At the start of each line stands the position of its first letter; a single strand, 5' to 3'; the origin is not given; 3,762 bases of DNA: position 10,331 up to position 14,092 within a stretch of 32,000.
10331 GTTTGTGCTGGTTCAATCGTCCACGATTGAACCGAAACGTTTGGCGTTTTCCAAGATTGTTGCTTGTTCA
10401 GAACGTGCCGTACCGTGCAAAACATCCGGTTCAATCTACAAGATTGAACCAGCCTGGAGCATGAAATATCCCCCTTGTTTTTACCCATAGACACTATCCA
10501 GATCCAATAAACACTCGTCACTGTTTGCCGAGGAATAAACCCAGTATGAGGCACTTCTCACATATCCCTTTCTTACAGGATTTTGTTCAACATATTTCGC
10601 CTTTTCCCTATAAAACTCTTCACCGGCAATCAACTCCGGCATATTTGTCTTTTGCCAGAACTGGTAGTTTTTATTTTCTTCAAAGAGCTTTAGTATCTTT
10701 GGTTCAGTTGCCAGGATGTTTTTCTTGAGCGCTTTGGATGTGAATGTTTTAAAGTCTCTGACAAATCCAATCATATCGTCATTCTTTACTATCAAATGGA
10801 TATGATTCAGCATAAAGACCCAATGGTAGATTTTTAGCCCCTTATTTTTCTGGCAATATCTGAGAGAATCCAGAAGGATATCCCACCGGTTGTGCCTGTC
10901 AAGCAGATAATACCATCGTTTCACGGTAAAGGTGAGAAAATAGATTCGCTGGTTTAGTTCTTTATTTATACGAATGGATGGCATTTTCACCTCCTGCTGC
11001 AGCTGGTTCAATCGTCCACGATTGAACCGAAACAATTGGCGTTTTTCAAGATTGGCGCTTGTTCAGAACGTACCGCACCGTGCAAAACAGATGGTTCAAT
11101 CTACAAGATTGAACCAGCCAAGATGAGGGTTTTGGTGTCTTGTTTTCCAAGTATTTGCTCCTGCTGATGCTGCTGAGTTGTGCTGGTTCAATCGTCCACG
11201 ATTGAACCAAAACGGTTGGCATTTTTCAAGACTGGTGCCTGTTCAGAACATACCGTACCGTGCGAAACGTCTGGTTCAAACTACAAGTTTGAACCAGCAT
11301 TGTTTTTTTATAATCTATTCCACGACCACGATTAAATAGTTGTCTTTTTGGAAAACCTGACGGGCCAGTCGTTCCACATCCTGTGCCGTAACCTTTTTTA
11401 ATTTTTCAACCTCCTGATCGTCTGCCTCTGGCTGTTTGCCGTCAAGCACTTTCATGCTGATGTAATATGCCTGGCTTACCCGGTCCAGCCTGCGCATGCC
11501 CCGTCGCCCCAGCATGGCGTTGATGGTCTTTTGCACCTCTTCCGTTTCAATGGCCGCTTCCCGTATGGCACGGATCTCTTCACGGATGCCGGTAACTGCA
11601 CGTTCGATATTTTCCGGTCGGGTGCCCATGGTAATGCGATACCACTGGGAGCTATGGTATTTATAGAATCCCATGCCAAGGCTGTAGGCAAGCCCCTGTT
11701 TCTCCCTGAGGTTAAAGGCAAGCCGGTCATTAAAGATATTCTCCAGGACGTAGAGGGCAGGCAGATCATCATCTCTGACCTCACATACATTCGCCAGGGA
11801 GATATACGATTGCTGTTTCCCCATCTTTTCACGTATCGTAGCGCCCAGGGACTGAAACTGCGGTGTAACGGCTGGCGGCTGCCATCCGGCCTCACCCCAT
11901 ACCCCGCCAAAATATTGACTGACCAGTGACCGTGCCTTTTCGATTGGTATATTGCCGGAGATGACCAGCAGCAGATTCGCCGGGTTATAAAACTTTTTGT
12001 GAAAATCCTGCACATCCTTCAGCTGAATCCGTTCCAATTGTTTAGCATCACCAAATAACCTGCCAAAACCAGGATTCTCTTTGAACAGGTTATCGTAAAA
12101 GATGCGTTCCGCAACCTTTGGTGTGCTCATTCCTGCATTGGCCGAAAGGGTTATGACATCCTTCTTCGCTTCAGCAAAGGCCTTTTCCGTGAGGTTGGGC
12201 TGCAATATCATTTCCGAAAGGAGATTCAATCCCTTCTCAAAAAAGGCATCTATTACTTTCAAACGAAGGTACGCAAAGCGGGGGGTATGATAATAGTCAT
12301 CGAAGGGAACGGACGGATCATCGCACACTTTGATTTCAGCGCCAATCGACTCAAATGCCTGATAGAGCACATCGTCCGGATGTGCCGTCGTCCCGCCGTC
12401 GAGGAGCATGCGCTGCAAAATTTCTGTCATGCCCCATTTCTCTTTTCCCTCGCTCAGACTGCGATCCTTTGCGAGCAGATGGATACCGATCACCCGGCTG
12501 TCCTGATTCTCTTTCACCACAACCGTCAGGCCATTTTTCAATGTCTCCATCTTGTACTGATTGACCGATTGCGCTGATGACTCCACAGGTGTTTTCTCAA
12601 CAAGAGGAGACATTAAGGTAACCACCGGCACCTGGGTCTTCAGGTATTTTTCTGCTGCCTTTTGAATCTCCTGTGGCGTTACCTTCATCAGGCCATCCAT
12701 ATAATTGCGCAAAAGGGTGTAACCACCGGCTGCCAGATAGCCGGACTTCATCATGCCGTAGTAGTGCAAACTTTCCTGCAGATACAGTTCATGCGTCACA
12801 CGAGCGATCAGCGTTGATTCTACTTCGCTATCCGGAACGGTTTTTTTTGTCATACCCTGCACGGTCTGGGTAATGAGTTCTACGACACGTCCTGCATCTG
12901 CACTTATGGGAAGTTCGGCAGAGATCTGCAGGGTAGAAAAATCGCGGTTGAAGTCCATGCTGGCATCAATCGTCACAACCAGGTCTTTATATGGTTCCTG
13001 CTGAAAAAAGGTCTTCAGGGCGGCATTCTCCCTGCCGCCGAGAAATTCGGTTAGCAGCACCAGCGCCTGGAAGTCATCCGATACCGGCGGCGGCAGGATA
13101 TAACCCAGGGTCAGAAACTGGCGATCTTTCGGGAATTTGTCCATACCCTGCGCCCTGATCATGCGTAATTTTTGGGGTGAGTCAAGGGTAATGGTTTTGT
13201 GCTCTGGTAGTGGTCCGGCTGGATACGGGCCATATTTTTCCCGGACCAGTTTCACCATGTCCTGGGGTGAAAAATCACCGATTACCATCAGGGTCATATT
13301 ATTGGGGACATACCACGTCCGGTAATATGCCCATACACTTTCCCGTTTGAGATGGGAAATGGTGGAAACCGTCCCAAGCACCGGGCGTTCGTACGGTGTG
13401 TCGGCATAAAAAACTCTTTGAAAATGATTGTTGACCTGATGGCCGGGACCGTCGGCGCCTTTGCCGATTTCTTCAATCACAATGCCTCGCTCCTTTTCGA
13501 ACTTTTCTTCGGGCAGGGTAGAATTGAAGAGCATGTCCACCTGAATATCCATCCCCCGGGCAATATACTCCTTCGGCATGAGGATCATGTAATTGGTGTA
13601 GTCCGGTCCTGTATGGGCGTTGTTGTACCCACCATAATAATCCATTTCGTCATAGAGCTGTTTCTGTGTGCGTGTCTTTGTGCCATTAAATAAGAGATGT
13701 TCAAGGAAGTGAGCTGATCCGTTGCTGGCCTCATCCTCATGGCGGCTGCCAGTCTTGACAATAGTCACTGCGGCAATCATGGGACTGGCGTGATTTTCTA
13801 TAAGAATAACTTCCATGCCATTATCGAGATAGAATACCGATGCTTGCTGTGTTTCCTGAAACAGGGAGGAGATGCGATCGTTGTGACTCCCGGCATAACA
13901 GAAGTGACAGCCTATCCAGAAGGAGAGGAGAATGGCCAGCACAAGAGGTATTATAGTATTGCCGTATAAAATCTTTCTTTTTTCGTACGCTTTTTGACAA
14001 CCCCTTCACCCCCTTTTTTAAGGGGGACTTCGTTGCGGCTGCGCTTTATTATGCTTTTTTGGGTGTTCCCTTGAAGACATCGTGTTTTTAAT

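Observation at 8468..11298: RAYT transposase embedded in a cluster of five exactly 117-bp REPIN-like elements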

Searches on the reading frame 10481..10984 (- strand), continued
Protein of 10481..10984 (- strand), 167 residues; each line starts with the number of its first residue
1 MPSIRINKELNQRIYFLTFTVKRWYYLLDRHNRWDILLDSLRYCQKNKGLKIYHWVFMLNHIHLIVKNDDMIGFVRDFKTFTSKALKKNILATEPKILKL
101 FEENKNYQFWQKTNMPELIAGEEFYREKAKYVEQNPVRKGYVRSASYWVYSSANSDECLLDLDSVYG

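Call 80: search_dna_similar(query=window:10481-10984:-, collection=plasmids, mode=protein, max_rows=10)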
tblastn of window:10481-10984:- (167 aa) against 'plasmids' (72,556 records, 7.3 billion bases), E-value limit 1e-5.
Records with a match: 4; places in all: 5; records where one place covers at least 80% of the query: 4.
Best place of each record, by identity: <60% 4.
By first word of the organism name: Bernardetia 2; Persicobacter 1; Salinivibrio 1.
By predicted mobility (MOB-suite, as given by PLSDB): non-mobilizable 4.
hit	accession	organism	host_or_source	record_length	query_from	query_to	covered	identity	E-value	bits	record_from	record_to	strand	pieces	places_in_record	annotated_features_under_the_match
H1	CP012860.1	Persicobacter sp. JZB09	cell culture,soil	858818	11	162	91%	37.1%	1e-22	100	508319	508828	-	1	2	record has no annotation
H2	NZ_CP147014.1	Bernardetia sp. MNP-M8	grean alga,grean algae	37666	14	153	84%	39.7%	2e-25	108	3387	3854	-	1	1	transposase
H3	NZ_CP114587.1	Salinivibrio kushneri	-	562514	15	153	83%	36.7%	5e-22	99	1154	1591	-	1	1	transposase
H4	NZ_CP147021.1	Bernardetia sp. ABR2-2B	grean alga,grean algae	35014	14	154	84%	36.1%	8e-21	95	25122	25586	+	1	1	transposase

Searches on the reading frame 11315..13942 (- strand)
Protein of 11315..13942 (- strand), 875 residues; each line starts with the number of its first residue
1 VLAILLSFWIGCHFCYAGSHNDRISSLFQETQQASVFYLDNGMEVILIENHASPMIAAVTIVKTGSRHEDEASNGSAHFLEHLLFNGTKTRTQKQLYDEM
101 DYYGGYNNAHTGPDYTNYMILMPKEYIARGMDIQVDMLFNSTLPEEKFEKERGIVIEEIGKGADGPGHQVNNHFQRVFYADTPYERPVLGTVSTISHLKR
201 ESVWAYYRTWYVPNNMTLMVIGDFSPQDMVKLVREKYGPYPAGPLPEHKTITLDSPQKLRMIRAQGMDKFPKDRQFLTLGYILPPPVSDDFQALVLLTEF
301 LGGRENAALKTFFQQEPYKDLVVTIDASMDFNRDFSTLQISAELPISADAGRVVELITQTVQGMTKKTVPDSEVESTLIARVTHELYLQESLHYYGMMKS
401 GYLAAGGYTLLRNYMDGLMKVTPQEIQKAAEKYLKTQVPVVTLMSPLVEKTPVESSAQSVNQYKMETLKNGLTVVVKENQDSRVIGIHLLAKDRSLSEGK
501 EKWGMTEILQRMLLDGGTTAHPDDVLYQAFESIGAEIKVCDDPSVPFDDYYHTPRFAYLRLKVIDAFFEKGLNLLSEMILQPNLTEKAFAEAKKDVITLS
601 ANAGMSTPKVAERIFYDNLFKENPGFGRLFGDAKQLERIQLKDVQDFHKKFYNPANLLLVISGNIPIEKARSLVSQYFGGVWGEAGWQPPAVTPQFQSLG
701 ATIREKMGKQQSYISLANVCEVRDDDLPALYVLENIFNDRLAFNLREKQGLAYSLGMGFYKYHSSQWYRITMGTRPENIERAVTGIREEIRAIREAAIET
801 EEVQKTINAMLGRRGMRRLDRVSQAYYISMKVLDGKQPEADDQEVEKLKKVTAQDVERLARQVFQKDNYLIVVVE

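Call 65: search_protein_families(library=pfam, proteins=[window:11315-13942:-], max_evalue=0.00001)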
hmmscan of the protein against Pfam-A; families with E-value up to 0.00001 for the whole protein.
window:11315-13942:- (875 aa): 2 families
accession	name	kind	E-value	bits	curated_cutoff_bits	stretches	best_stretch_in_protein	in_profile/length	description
PF05193.26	Peptidase_M16_C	-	9.6e-52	175.9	23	2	639-809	2-180/181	Peptidase M16 inactive domain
PF00675.25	Peptidase_M16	-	3e-35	121.8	22.3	1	45-191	2-148/149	Insulinase (Peptidase family M16)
